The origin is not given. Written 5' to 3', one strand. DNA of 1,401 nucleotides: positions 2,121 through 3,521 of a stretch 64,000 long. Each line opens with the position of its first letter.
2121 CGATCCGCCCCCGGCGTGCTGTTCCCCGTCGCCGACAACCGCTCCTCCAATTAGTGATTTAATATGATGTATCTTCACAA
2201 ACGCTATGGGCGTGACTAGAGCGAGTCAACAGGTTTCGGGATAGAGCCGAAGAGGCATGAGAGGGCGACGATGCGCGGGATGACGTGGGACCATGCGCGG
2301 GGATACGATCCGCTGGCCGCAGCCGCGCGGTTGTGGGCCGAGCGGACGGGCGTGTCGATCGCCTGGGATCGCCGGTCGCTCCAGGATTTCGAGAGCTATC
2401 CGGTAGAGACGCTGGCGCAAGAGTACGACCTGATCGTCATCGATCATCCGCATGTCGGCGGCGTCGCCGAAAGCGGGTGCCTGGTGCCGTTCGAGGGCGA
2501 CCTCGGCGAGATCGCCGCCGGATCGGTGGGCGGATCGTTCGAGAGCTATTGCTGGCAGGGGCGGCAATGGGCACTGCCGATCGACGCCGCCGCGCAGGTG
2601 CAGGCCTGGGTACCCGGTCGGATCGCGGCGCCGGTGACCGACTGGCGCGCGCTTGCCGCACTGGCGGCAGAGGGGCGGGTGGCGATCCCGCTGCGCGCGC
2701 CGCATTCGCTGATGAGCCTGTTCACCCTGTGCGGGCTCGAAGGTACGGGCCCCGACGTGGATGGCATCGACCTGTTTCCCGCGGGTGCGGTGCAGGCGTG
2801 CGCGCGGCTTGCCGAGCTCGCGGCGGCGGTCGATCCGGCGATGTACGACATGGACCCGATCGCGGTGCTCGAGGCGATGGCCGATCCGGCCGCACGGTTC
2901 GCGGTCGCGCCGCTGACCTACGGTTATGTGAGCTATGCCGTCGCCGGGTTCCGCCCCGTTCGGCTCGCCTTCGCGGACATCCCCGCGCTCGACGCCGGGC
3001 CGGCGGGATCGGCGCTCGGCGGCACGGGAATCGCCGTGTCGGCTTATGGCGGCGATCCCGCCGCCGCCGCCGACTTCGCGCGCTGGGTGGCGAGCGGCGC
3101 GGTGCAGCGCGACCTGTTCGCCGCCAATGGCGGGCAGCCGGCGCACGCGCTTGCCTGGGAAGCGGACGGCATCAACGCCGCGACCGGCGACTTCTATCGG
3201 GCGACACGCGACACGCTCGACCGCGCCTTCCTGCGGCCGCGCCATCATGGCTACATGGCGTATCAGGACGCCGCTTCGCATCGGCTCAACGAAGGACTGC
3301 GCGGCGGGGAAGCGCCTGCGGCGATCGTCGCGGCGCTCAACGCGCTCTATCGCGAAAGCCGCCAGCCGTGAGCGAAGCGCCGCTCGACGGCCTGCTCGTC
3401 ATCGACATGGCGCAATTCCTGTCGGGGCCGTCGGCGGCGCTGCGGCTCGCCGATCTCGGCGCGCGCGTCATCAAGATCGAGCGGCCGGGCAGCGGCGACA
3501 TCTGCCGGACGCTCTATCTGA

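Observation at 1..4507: CoA-dependent module (two class III CoA-transferases, MaoC hydratase, two binding-fold proteins) inside a rare-sugar locus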

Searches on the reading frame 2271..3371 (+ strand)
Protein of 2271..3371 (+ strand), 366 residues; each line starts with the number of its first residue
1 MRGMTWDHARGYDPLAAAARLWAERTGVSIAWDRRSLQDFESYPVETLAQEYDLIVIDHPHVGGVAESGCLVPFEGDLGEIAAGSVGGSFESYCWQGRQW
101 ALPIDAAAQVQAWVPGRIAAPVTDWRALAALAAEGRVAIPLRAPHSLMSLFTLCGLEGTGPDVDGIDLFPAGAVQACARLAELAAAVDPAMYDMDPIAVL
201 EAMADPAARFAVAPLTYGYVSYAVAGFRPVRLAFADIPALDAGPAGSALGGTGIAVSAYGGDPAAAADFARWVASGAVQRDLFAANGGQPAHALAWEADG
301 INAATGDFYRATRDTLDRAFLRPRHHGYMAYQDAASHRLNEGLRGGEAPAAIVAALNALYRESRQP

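Call 5: search_protein_families(library=pfam, proteins=[window:2271-3371:+], max_evalue=0.001)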
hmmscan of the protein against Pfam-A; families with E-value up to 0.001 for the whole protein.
window:2271-3371:+ (366 aa): 1 family
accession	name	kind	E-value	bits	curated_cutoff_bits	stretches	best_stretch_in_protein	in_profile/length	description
PF13416.11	SBP_bac_8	-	2.2e-11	44.5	27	1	52-291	40-261/279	Bacterial extracellular solute-binding protein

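Call 6: search_protein_families(library=ncbifam, proteins=[window:2271-3371:+], max_evalue=0.001)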
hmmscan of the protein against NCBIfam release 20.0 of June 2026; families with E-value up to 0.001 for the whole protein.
window:2271-3371:+ (366 aa): 0 families

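Call 13: find_homologous_proteins(query=window:2271-3371:+, max_evalue=0.00001)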
Query window:2271-3371:+ (366 aa): 2911 proteins with E <= 0.00001 among 8000 candidates; the best 120 are listed.
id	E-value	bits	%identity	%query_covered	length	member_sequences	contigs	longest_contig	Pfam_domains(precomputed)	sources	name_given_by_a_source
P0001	9.7e-239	810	100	100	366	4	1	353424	PF13416.12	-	-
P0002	4.5e-212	722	89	100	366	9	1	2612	PF13416.12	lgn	-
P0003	3.9e-206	703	87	100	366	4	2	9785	PF13416.12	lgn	-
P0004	4.9e-204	696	85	100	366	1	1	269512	PF13416.12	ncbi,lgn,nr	ncbi:MAG TPA: extracellular solute-binding protein [Sphingomonas sp.]|nr:extracellular solute-bindin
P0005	2.3e-186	638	79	99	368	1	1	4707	PF13416.12,PF01547.31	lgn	-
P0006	3.4e-180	617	78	99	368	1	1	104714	PF13416.12,PF01547.31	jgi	jgi:multiple sugar transport system substrate-binding protein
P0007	3.5e-176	604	76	99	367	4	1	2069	PF13416.12,PF01547.31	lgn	-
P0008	4.2e-171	587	73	99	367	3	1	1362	PF13416.12,PF01547.31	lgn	-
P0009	5.8e-169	580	75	99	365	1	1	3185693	PF13416.12,PF01547.31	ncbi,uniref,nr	ncbi:extracellular solute-binding protein [Stakelama saccharophila]|uniref:Extracellular solute-bind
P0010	1.5e-163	563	71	99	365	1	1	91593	PF13416.12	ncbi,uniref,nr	ncbi:extracellular solute-binding protein [Stakelama sp. CBK3Z-3]|uniref:Extracellular solute-bindin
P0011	1.3e-160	553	69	99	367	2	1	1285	PF13416.12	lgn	-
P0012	8.8e-160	550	71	99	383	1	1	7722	PF13416.12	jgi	jgi:multiple sugar transport system substrate-binding protein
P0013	5.6e-159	547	70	99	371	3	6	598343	PF13416.12,PF01547.31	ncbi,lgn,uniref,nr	ncbi:integral membrane protein [Pacificimonas flava]|uniref:Integral membrane protein n=2 Tax=Pacifi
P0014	4.8e-158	544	69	99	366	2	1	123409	PF13416.12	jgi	-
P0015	1.5e-157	543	70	99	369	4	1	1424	PF13416.12,PF01547.31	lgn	-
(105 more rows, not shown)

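Call 15: find_related_loci(query=A1, collection=genome_contigs, flank=10000)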
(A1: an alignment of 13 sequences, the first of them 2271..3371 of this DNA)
Query A1 (366 aa) in genome_contigs; peptide patterns used: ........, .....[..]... (x = any residue, [..] = any of these).
600 stretches matched a pattern (row limit reached: there are more); 583 encode a relative of the query (tblastn E <= 1e-3); the best 80 are kept; 80 distinct loci.
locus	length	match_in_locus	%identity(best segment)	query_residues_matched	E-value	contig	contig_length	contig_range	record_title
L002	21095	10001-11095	95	1-365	0e+0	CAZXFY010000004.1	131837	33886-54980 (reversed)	MAG TPA_asm: uncultured Stakelama sp. isolate SRP263527_co2_1 genome assembly, contig: NODE_59_length_131837_cov_30.4068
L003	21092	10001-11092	71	1-363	8e-168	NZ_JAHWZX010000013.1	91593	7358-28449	Stakelama flava strain CBK3Z-3 Scaffold13, whole genome shotgun sequence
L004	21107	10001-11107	67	1-364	3e-157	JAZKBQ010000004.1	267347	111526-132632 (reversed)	MAG: Pseudomonadota bacterium isolate ADI_H3L2_1_122_18_3-bin087 ADIH3L21_B087_0_000000000004, whole genome shotgun sequ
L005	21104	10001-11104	68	1-363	6e-156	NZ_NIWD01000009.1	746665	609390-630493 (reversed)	Sphingopyxis sp. GW247-27LB scaffold4.1, whole genome shotgun sequence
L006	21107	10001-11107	67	1-366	1e-154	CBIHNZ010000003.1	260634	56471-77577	MAG TPA_asm: uncultured Sphingomonas sp. isolate SRR18156207_binner13_Refined_16 genome assembly, contig: ERZ27336867.34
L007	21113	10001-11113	67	1-366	2e-153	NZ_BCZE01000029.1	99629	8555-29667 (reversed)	Novosphingobium rosa NBRC 15208, whole genome shotgun sequence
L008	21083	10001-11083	68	1-364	1e-152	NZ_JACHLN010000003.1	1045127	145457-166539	Sphingomonas kyeonggiensis strain S00224 Ga0436334_03, whole genome shotgun sequence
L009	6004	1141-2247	69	1-364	1e-152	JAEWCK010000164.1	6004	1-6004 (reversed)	MAG: Proteobacteria bacterium isolate OH_PBB_291 k127_986195, whole genome shotgun sequence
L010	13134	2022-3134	69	1-366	2e-151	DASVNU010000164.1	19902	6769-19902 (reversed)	MAG TPA_asm: Sphingomonas sp. isolate SMAG_U3135 k141_374933, whole genome shotgun sequence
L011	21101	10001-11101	66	1-364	8e-151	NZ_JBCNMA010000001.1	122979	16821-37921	MAG: Sphingomonas sp. isolate SMAGNO63 Contig1, whole genome shotgun sequence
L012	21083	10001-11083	69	1-364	6e-149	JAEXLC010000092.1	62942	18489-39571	MAG: Proteobacteria bacterium isolate OH_HBlB_262 k127_212699, whole genome shotgun sequence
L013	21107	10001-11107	68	1-364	6e-147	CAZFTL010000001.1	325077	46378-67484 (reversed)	MAG TPA_asm: uncultured Stakelama sp. isolate binchicken_co284_96 genome assembly, contig: NODE_39_length_325077_cov_9.1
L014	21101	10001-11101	69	1-364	1e-146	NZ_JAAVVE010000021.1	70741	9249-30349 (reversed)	Sphingomonas sp. dw_22 21, whole genome shotgun sequence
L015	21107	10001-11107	67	1-366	1e-144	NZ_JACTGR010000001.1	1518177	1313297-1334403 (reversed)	Sphingomonas sp. JC676 1, whole genome shotgun sequence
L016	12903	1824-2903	70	1-363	8e-145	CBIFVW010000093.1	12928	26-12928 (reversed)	MAG TPA_asm: uncultured Sphingomonas sp. isolate ERR14720262_binner23_Refined_8 genome assembly, contig: ERZ27336807.420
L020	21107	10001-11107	66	1-364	4e-140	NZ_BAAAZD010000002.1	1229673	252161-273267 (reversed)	Sphingomonas humi strain JCM 16603 sequence2, whole genome shotgun sequence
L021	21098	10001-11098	63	1-363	1e-139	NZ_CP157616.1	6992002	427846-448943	Variovorax sp. KK3 chromosome, complete genome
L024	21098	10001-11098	61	1-363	2e-137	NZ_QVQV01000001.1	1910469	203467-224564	Paraburkholderia sp. DHOC27 scaffold1, whole genome shotgun sequence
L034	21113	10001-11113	58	1-363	4e-133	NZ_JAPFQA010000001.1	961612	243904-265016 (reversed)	Mesorhizobium qingshengii strain Jales19 1, whole genome shotgun sequence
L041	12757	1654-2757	60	1-360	1e-131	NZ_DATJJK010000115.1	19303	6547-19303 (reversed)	MAG: Acidisoma sp. isolate SMAG_U15563 k141_3578790, whole genome shotgun sequence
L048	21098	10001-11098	59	1-363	2e-130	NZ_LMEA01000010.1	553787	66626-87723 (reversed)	Devosia sp. Root413D1 contig_5, whole genome shotgun sequence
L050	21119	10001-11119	57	1-366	3e-130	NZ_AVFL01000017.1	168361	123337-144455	Skermanella stibiiresistens SB22 contig20, whole genome shotgun sequence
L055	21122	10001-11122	58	1-366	5e-130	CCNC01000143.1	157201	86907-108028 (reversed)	Mesorhizobium sp. ORS3359 genome assembly Illumina paired reads assembly ORS3359, contig MPLAv1_Contig_34, whole genome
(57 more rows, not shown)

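Call 21: search_protein_families(library=pfam, proteins=[L034:16322-17428:+, L034:14351-15457:+, L034:15337-16326:+, L034:7006-8136:-, L034:18515-18886:+, L034:17452-18498:+, L021:6964-8235:-, L021:6643-8067:+, L021:8543-9889:-, L021:8117-9955:+], max_evalue=0.0001)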
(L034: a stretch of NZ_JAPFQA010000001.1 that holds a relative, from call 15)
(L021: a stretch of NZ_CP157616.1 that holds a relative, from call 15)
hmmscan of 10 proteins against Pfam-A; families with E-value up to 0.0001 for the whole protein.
L034:16322-17428:+ (369 aa): 5 families
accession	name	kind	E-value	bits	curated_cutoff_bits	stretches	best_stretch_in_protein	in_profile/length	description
PF00005.33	ABC_tran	-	5e-34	118.3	25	1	24-165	2-136/137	ABC transporter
PF17912.7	OB_MalK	-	2.3e-11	44.8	27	1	239-288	1-53/53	MalK OB fold domain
PF02463.25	SMC_N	-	2.6e-07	30.7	40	1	32-214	23-217/220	RecF/RecN/SMC N terminal domain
PF08402.16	TOBE_2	-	2.1e-06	28.2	21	1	282-359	2-76/76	TOBE domain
PF13304.12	AAA_21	-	1.2e-05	26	27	0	135-198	235-300/304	AAA domain, putative AbiEii toxin, Type IV TA system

L034:14351-15457:+ (369 aa): 1 family
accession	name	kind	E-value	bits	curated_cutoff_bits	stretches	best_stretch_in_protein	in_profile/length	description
PF00528.27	BPD_transp_1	-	2.5e-13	50.6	26.4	1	156-362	3-181/184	Binding-protein-dependent transport system inner membrane component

L034:15337-16326:+ (330 aa): 1 family
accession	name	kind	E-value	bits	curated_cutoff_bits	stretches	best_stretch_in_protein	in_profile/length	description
PF00528.27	BPD_transp_1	-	4.1e-21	76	26.4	1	143-320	2-179/184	Binding-protein-dependent transport system inner membrane component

L034:7006-8136:- (377 aa): 1 family
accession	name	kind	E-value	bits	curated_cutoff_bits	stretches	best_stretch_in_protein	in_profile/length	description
PF10282.15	Lactonase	-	2.2e-96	323.5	21.7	1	26-374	9-343/344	Lactonase, 7-bladed beta-propeller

L034:18515-18886:+ (124 aa): 1 family
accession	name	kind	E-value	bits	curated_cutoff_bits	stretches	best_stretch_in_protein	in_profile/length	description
PF05336.19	rhaM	-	7.4e-34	116.6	23.4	1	18-122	1-104/105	L-rhamnose mutarotase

L034:17452-18498:+ (349 aa): 2 families
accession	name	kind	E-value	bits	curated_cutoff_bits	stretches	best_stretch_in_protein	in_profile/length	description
PF13378.12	MR_MLE_C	-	7.4e-69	232.2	29.4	1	146-349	3-218/219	Enolase C-terminal domain-like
PF02746.21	MR_MLE_N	-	3.5e-20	72.8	22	1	18-122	19-117/117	Mandelate racemase / muconate lactonizing enzyme, N-terminal domain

L021:6964-8235:- (424 aa): 0 families

L021:6643-8067:+ (475 aa): 1 family
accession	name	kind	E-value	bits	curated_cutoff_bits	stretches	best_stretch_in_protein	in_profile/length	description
PF03480.18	DctP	-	1.6e-66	225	23.4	1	182-457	4-281/286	Bacterial extracellular solute-binding protein, family 7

L021:8543-9889:- (449 aa): 0 families

L021:8117-9955:+ (613 aa): 1 family
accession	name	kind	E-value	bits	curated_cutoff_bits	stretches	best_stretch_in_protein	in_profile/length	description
PF06808.19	DctM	-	1.5e-103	347.2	23.8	1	187-598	2-413/413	Tripartite ATP-independent periplasmic transporter, DctM component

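Call 24: search_solved_structures(query=window:2271-3371:+, max_evalue=0.01, show_alignments=1)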
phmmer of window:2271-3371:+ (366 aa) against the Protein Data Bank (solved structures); distinct sequences matched with E-value up to 0.01: 5.
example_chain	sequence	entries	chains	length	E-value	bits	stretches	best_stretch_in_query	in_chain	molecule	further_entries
8jbg_B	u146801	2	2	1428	0.0034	20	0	9-134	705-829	Neuromedin-K receptor (NK3R-pFastbac1) | NK3R-pFastbac1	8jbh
9vus_A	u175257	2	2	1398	0.0037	19.8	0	9-134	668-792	Soluble cytochrome b562,2-oxoglutarate receptor 1,Soluble cytochrome b562,2-oxoglutarate r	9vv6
7wcj_A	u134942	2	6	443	0.0039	19.8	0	53-134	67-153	Trehalose-binding lipoprotein LpqY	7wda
2gh9_A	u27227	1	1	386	0.0042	19.7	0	50-283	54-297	maltose/maltodextrin-binding protein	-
8ja7_E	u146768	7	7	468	0.0042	19.7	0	53-134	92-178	Trehalose-binding lipoprotein LpqY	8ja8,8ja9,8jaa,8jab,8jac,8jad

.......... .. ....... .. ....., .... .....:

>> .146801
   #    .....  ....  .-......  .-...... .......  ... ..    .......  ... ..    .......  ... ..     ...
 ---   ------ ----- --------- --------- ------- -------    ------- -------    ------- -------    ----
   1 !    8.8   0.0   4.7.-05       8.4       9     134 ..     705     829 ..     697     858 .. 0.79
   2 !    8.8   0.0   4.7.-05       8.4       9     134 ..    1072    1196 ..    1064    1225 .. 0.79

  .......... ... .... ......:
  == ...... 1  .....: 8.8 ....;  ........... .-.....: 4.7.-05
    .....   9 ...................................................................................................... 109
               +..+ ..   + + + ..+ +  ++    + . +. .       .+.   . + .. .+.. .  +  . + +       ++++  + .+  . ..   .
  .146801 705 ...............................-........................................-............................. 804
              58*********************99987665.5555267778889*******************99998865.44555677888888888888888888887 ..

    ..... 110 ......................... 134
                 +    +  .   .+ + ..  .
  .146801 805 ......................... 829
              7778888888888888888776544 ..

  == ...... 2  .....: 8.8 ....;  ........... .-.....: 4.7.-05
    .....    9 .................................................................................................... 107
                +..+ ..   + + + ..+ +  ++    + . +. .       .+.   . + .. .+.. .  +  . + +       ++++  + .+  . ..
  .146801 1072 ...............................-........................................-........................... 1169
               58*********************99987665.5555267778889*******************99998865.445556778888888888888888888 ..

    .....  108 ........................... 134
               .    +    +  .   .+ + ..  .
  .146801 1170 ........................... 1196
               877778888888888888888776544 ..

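Call 31: search_protein_families(library=ncbifam, proteins=[L034:7006-8136:-, L034:8374-8799:+, L034:11226-12056:-, L034:17452-18498:+, L034:18515-18886:+, L048:7226-8260:+, L003:1583-2296:-], max_evalue=0.00001)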
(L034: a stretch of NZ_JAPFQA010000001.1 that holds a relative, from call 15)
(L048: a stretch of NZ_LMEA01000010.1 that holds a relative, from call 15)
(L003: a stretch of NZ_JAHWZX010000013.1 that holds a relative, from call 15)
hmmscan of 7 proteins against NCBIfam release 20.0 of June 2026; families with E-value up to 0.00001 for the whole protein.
L034:7006-8136:- (377 aa): 6 families
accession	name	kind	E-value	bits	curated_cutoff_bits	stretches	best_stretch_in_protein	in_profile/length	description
NF050136.1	PGL_lacton_Staph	exception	4.3e-47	160.8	500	1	35-373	12-339/341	6-phosphogluconolactonase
NF008258.1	PRK11028.1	equivalog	1.1e-39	136.5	370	1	65-376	40-329/330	6-phosphogluconolactonase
TIGR03866.1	PQQ_ABC_repeats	subfamily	8.4e-09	34.9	287.3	0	253-349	18-110/310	PQQ-dependent catabolism-associated beta-propeller protein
NF052460.1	L-NosZ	equivalog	2.3e-07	29.7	700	0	217-343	82-195/480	clade III lactonase-type nitrous-oxide reductase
TIGR02276.1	beta_rpt_yvtn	repeat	2.9e-06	27.1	27.85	0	331-348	1-18/42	beta-propeller repeat protein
NF038117.1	choice_anch_I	subfamily_domain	9.7e-06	24.7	300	0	81-134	69-117/458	choice-of-anchor I family protein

L034:8374-8799:+ (142 aa): 2 families
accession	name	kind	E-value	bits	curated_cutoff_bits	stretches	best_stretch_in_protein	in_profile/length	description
TIGR02278.1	PaaN-DH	equivalog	3e-14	52.2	562.8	1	2-128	525-654/664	phenylacetic acid degradation bifunctional protein PaaZ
NF038241.1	RipB_Ich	equivalog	1.8e-06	28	340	1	1-104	23-128/175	(R)-specific enoyl-CoA hydratase RipB/Ich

L034:11226-12056:- (277 aa): 2 families
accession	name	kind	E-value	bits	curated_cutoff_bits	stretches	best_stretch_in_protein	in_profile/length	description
NF052480.1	FuconLaconase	equivalog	3.1e-27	95.9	400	1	2-273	3-282/287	L-fucono-1,5-lactonase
NF042924.1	SlmHylase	equivalog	3.7e-06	26.3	500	0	3-237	32-255/299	4-sulfomuconolactone hydrolase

L034:17452-18498:+ (349 aa): 17 families
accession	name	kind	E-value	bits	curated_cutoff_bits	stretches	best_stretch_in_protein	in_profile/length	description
NF047820.1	TalGalacDh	equivalog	1.1e-88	297.7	500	1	29-344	40-354/371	L-talarate/galactarate dehydratase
NF040866.1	AraD_Arch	equivalog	5.7e-52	176.9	650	1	26-345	33-360/372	arabinonate dehydratase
NF043051.1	ManoateDhtManD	equivalog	1.1e-43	149.7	550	2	25-167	15-153/403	D-mannonate dehydratase ManD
NF010624.0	PRK14017.1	equivalog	1.4e-42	146.1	311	1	29-345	17-351/382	galactonate dehydratase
NF011654.0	PRK15072.1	subfamily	1.8e-41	142.3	430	2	29-167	19-153/404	D-galactonate dehydratase family protein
NF040790.2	glucon_galact_dh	equivalog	6.8e-40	137.1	750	1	27-346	25-361/390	bifunctional D-gluconate/D-galactonate dehydratase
NF011968.0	PRK15440.1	equivalog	1.3e-33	116.5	393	1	26-315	58-340/395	L-rhamnonate dehydratase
TIGR02534.1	mucon_cyclo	subfamily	1.8e-32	112.8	334.95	1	1-349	3-360/368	muconate/chloromuconate family cycloisomerase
TIGR01928.1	menC_lowGC_arch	equivalog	2.7e-24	85.8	200.65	1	94-290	88-277/325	o-succinylbenzoate synthase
NF043002.1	HProlDhtase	equivalog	1.2e-22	80.3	500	1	58-276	68-274/366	cis-3-hydroxy-L-proline dehydratase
NF042940.1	racemase_DgcA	equivalog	6.5e-21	74.9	400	1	96-291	83-266/323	N-acetyl-D-Glu racemase DgcA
NF002782.0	PRK02901.1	equivalog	6.8e-18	64.7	288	1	149-291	95-236/328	o-succinylbenzoate synthase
TIGR01927.1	menC_gam_Gplu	equivalog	2.1e-16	60.1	130.55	1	151-290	119-259/307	o-succinylbenzoate synthase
NF041118.1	A_G_epim_Thtga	equivalog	1.9e-15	56.8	500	1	30-289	34-285/341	L-Ala-D/L-Glu epimerase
NF011708.0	PRK15129.1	equivalog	3.2e-15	56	343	1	96-286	86-266/321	L-Ala-D/L-Glu epimerase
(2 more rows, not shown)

L034:18515-18886:+ (124 aa): 1 family
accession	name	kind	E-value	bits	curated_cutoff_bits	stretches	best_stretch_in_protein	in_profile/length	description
TIGR02625.1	YiiL_rotase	equivalog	3.1e-12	46.8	99.6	1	18-122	1-100/102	L-rhamnose mutarotase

L048:7226-8260:+ (345 aa): 4 families
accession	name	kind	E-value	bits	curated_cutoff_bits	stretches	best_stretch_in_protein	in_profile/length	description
NF040723.1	UDP-GlcNAcDh_Arch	equivalog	4.9e-13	49.3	450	1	18-167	5-153/302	UDP-N-acetylglucosamine 3-dehydrogenase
TIGR04380.1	myo_inos_iolG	equivalog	2.2e-10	40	355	1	16-157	4-149/330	inositol 2-dehydrogenase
NF007574.0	PRK10206.1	equivalog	1.3e-08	34.3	352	1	19-201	8-193/345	oxidoreductase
NF041392.1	XylDh_Gfo6_Halo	equivalog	2.8e-07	29.7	350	1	17-258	20-273/350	D-xylose 1-dehydrogenase Gfo6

L003:1583-2296:- (238 aa): 222 families (the best 25 are shown)
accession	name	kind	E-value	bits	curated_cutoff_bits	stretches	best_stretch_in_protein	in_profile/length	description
NF004791.0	PRK06138.1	equivalog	3.8e-55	186.9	312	1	1-238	3-250/252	SDR family oxidoreductase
NF005559.1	PRK07231.1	subfamily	1.7e-52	178.4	215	1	1-237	2-247/249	glucose 1-dehydrogenase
NF009466.0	PRK12826.1-2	subfamily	8.1e-50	169.6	222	1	4-236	4-243/248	3-oxoacyl-ACP reductase FabG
NF052558.1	MBtsdlDhBudC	equivalog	1.8e-46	158.8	270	1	2-238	2-242/250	meso-2,3-butanediol dehydrogenase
NF005469.0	PRK07063.1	equivalog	1.9e-46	158.7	306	1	1-236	5-253/260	SDR family oxidoreductase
NF004818.0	PRK06172.1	equivalog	2.6e-46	158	336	1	1-238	5-251/253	SDR family oxidoreductase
NF006080.0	PRK08226.1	equivalog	3.7e-46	157.7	356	1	1-238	4-254/263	SDR family oxidoreductase UcpA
NF005118.0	PRK06550.1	equivalog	6.3e-45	153.9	270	1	2-238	4-234/236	3-oxoacyl-ACP reductase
TIGR01830.1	3oxo_ACP_reduc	equivalog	1.9e-44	152.2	297.75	1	6-236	1-237/239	3-oxoacyl-[acyl-carrier-protein] reductase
TIGR01963.1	PHB_DH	subfamily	4.9e-44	150.5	307.05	1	4-238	2-253/255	3-hydroxybutyrate dehydrogenase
NF004198.0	PRK05653.1-3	equivalog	8.2e-44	149.9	296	1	2-236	6-245/248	3-oxoacyl-ACP reductase FabG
NF004197.0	PRK05653.1-1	equivalog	4.7e-43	147.6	332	1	1-237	5-246/249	3-oxoacyl-ACP reductase FabG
NF009093.0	PRK12429.1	subfamily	6.5e-43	146.9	258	1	1-238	3-257/259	3-hydroxybutyrate dehydrogenase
NF005067.0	PRK06484.1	equivalog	2.6e-42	145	713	1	4-238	10-252/524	short chain dehydrogenase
NF009464.0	PRK12824.1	subfamily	7e-42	143.8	269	1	4-237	3-242/245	3-oxoacyl-ACP reductase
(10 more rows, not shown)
